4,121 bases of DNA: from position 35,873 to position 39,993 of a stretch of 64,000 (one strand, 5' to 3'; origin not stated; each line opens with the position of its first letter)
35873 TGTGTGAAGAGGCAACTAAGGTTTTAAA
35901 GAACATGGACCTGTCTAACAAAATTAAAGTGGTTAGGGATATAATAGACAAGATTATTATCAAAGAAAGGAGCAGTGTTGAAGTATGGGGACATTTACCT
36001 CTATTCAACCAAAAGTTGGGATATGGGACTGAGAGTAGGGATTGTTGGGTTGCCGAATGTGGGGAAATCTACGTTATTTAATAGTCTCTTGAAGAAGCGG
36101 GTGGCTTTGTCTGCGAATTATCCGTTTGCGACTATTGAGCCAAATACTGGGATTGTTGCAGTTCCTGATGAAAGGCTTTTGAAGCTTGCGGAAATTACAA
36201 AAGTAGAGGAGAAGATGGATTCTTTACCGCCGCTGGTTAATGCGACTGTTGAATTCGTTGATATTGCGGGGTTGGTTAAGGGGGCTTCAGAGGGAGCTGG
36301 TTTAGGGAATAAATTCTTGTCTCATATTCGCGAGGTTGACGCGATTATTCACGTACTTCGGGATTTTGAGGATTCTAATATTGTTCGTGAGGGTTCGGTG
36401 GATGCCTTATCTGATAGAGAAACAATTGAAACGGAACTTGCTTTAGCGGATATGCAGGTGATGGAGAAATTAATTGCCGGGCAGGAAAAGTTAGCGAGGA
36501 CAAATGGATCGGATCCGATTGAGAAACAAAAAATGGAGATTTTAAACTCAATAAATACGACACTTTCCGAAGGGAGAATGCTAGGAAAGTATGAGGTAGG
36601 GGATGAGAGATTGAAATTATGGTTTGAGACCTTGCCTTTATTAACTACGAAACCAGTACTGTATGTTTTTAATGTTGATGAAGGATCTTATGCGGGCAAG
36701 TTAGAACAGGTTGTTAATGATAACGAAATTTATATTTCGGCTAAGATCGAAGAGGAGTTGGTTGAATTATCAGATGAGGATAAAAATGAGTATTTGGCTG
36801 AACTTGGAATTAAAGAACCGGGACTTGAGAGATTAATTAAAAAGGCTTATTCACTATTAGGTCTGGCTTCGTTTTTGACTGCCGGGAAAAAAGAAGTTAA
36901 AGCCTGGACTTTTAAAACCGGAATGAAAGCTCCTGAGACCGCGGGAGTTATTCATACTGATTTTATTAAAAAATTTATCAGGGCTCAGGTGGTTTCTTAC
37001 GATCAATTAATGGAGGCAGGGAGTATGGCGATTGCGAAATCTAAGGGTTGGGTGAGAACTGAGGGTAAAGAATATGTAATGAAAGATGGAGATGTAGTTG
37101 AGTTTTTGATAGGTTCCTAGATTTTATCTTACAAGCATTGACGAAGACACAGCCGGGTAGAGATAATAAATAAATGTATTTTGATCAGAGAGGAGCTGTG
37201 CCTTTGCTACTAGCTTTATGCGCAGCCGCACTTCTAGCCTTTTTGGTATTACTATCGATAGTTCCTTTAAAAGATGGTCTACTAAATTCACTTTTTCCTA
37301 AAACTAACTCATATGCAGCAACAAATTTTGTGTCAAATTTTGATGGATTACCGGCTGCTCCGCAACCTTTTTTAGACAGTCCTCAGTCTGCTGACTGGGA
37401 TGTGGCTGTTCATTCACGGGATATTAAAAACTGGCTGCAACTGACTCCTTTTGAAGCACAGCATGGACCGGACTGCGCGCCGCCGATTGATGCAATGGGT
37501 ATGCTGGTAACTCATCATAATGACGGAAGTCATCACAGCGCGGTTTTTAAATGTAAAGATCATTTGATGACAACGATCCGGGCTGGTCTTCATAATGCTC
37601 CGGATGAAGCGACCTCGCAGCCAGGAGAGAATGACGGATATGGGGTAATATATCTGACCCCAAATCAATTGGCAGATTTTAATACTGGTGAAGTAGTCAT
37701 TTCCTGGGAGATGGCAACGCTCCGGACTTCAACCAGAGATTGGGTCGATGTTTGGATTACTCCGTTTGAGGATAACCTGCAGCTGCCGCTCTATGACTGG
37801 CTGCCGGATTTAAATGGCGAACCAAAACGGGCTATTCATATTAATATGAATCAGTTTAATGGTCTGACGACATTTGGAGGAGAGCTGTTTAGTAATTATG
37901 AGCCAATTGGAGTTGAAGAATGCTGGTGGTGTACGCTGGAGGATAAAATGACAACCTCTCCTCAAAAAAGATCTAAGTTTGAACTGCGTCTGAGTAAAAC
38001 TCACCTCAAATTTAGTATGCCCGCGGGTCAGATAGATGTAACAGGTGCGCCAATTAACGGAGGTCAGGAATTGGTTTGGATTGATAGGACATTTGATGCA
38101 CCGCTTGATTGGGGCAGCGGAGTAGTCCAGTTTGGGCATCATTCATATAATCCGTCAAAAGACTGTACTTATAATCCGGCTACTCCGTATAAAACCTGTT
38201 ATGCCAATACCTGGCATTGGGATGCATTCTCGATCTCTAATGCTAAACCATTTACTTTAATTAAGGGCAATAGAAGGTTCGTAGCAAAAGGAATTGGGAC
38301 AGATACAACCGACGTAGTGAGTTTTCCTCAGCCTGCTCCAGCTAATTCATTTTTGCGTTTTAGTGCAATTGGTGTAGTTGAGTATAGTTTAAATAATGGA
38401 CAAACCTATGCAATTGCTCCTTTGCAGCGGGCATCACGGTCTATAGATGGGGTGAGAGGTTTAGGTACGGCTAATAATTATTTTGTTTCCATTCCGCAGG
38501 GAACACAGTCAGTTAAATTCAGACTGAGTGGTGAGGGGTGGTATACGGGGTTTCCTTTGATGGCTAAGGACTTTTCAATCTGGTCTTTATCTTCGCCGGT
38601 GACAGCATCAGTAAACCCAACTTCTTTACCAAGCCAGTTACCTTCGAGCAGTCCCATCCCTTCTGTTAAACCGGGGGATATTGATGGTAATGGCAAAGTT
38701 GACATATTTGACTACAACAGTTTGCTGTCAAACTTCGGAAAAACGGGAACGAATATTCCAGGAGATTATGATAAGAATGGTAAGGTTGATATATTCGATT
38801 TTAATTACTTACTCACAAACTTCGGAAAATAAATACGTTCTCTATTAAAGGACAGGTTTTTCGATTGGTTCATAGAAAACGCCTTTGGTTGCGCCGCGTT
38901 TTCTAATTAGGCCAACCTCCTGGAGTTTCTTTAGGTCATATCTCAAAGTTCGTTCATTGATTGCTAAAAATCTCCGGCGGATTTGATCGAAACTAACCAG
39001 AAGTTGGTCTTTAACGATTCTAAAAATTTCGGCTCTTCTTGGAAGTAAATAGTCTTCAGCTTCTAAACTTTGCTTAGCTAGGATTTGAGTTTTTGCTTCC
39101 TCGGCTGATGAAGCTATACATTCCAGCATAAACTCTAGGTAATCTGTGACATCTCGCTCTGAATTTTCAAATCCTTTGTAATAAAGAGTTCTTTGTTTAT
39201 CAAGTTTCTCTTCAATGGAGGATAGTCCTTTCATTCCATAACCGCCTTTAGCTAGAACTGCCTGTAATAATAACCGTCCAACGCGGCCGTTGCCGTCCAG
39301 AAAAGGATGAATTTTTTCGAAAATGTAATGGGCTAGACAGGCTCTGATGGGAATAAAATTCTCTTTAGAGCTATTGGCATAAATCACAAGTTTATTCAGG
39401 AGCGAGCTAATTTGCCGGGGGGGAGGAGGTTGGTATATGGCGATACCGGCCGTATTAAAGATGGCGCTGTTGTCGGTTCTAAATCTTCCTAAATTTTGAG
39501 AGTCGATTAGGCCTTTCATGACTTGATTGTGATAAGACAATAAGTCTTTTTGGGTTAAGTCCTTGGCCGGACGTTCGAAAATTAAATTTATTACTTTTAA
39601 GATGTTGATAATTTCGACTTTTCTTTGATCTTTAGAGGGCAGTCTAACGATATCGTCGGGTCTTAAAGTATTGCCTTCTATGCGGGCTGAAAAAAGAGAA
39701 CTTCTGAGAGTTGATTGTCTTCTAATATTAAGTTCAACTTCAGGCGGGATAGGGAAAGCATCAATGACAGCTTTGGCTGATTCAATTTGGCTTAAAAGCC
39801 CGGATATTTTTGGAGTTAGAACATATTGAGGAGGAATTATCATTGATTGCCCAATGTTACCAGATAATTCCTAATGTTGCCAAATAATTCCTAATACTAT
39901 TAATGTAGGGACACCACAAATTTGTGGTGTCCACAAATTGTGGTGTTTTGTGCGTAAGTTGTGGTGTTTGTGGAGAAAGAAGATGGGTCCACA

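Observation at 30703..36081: Integrative-element-like segment ending in HTH/excisionase plus a large serine recombinase that overlaps the start of ychF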

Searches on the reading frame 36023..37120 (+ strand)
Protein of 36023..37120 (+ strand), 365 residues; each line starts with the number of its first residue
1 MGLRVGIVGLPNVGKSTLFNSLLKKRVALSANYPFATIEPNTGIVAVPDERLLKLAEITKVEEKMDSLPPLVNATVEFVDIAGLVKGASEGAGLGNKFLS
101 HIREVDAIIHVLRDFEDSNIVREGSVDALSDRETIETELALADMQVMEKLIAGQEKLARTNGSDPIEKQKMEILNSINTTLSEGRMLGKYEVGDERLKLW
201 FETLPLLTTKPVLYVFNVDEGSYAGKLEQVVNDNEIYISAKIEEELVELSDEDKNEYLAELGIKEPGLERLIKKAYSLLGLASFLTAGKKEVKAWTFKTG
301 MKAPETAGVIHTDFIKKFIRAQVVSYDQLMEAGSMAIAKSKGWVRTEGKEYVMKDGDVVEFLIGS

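Call 7: search_protein_families(library=pfam, proteins=[window:36023-37120:+], max_evalue=0.01)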
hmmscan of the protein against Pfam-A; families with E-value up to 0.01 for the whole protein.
window:36023-37120:+ (365 aa): 5 families
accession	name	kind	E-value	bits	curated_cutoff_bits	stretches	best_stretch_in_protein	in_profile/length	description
PF06071.19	YchF-GTPase_C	-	5.5e-34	116.6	27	1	281-362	1-82/84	Protein of unknown function (DUF933)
PF01926.29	MMR_HSR1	-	1.2e-22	80.6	21.9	1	4-118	1-86/113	50S ribosome-binding GTPase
PF02421.24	FeoB_N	-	1.2e-06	28.5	27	1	4-49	2-46/156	Ferrous iron transport protein B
PF02824.27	TGS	-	0.0028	18.1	22.2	0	298-362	14-59/60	TGS domain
PF00350.29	Dynamin_N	-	0.0039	17.7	27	0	5-30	1-26/168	Dynamin family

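Call 18: find_encoding_contigs(protein=window:36023-37120:+, flank=10000, max_places=10)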
Protein window:36023-37120:+ (365 aa): 1 contig read that carries it; 1 place shown.
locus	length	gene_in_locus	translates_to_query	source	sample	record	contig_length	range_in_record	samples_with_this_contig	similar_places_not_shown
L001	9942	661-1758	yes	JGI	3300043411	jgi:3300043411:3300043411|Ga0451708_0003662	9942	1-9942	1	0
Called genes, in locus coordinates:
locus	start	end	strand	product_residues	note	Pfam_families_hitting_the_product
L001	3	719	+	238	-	?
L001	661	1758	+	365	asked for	PF01926:MMR_HSR1, PF02421:FeoB_N (weak), PF06071:YchF-GTPase_C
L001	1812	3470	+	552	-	-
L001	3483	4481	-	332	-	PF02661:Fic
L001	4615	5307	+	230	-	-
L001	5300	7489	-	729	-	PF00982:Glyco_transf_20, PF02358:Trehalose_PPase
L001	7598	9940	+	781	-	?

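Call 29: find_related_loci(query=window:36023-37120:+, collection=genome_contigs, flank=10000)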
Query window:36023-37120:+ (365 aa) in genome_contigs; peptide patterns used: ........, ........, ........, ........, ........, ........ (x = any residue, [..] = any of these).
600 stretches matched a pattern (row limit reached: there are more); 599 encode a relative of the query (tblastn E <= 1e-3); the best 80 are kept; 80 distinct loci.
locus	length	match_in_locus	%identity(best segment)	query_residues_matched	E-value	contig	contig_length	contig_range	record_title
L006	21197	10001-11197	63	1-365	1e-158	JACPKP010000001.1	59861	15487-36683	MAG: Candidatus Daviesbacteria bacterium isolate NC_groundwater_498_Ag_S-0.1um_40_17 S35_SO-1_scaffold_42118, whole geno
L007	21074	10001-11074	54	1-365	2e-115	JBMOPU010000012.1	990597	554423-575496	MAG: Patescibacteria group bacterium isolate Betzabe_MAG136 MAG136_14, whole genome shotgun sequence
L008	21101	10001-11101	54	1-365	3e-116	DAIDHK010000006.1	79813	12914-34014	MAG TPA_asm: Candidatus Levyibacteriota bacterium isolate clean343 NODE_6_length_79813_cov_11.405576, whole genome shotg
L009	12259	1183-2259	54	1-364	2e-113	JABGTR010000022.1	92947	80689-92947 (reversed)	MAG: Candidatus Paceibacterota bacterium isolate SI034_bin135 k141_377468, whole genome shotgun sequence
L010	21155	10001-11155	50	1-365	3e-112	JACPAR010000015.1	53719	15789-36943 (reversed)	MAG: Candidatus Levyibacteriota bacterium isolate NC_groundwater_236_Ag_S-0.2um_36_14 S5_GD2017_2_S2_scaffold_1456, whol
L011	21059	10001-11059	53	3-364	6e-112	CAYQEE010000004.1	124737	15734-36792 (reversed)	MAG TPA_asm: uncultured Gammaproteobacteria bacterium isolate SRP272529_co2_240 genome assembly, contig: NODE_127_length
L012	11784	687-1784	49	3-363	3e-111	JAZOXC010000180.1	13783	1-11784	MAG: Acutalibacteraceae bacterium isolate T1900045516_YK20190210.MAGScoT_cleanbin_000027 SGB_7612_k141_278777, whole gen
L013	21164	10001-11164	52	1-364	9e-111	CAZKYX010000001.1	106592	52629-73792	MAG TPA_asm: uncultured Gammaproteobacteria bacterium isolate SRP286056_co1_17 genome assembly, contig: NODE_137_length_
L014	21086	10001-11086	52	3-361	5e-110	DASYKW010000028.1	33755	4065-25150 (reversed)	MAG TPA_asm: Pyrinomonadaceae bacterium isolate SMAG_U4332 k141_2881566, whole genome shotgun sequence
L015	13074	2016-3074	53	1-361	1e-109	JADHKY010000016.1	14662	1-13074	MAG: Aquiluna sp. isolate BS301-5m-G2 BS301-5m-C5296, whole genome shotgun sequence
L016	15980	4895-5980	52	3-361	3e-109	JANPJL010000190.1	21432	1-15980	MAG: Acidobacteriota bacterium isolate VAR_61_metabat_408 VAR_61_k141_992921, whole genome shotgun sequence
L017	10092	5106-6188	50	3-361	3e-109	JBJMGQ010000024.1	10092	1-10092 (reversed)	MAG: Pyrinomonadaceae bacterium isolate H3_16_all_fractions_metab_conc_38_65_0 k255_646785, whole genome shotgun sequenc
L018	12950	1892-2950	53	1-361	5e-109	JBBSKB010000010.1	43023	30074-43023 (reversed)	MAG: Mycobacteriales bacterium isolate LS4_metabat2.205 LS4_metabat2.205_K_46147_L_43023_cov_207.2834, whole genome shot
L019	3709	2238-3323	50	3-361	9e-111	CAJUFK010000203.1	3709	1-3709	MAG TPA_asm: uncultured Angelakisella sp. isolate MGBC131977 genome assembly, contig: MGBC131977.203, whole genome shotg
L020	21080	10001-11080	50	3-361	9e-109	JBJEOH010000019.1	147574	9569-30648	MAG: Acutalibacteraceae bacterium isolate LOHA17_bin.010 NODE_19_length_147574_cov_55.534379, whole genome shotgun seque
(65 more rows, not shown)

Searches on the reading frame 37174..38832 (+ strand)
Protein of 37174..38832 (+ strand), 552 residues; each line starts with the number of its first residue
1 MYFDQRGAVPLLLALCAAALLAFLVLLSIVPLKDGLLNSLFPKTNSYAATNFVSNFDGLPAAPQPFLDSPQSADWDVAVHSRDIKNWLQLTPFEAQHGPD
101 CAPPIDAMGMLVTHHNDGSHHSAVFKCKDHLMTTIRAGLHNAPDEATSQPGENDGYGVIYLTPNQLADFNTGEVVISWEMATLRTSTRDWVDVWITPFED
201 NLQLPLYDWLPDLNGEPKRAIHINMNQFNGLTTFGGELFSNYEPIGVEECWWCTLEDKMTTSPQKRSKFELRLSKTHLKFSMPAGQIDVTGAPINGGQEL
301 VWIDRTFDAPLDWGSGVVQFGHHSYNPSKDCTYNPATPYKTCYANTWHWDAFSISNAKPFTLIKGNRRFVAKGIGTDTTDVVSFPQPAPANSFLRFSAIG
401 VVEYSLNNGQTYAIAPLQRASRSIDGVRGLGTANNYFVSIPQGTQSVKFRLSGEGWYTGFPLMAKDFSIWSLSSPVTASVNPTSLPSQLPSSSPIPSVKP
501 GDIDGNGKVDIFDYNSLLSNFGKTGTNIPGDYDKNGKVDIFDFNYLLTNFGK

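Call 7: search_protein_families(library=pfam, proteins=[window:37174-38832:+], max_evalue=0.01)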
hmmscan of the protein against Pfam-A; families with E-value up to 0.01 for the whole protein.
window:37174-38832:+ (552 aa): 1 family
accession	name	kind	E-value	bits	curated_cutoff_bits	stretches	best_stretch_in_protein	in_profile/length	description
PF13517.12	FG-GAP_3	-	0.00042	21.3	26.9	0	489-512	37-60/61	FG-GAP-like repeat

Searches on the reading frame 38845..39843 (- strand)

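Call 14: search_protein_families(library=pfam, proteins=[window:38845-39843:-], max_evalue=0.001)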
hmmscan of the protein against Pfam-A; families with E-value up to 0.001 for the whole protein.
window:38845-39843:- (332 aa): 3 families
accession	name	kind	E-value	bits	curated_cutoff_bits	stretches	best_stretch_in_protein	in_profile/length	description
PF02661.23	Fic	-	1.6e-19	71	24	1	96-197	2-93/93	Fic/DOC family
PF12840.13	HTH_20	-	0.0001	22.6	27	1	270-315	6-50/51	Helix-turn-helix domain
PF08461.16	HTH_12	-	0.00016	22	21.4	1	288-319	23-54/66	Ribonuclease R winged-helix domain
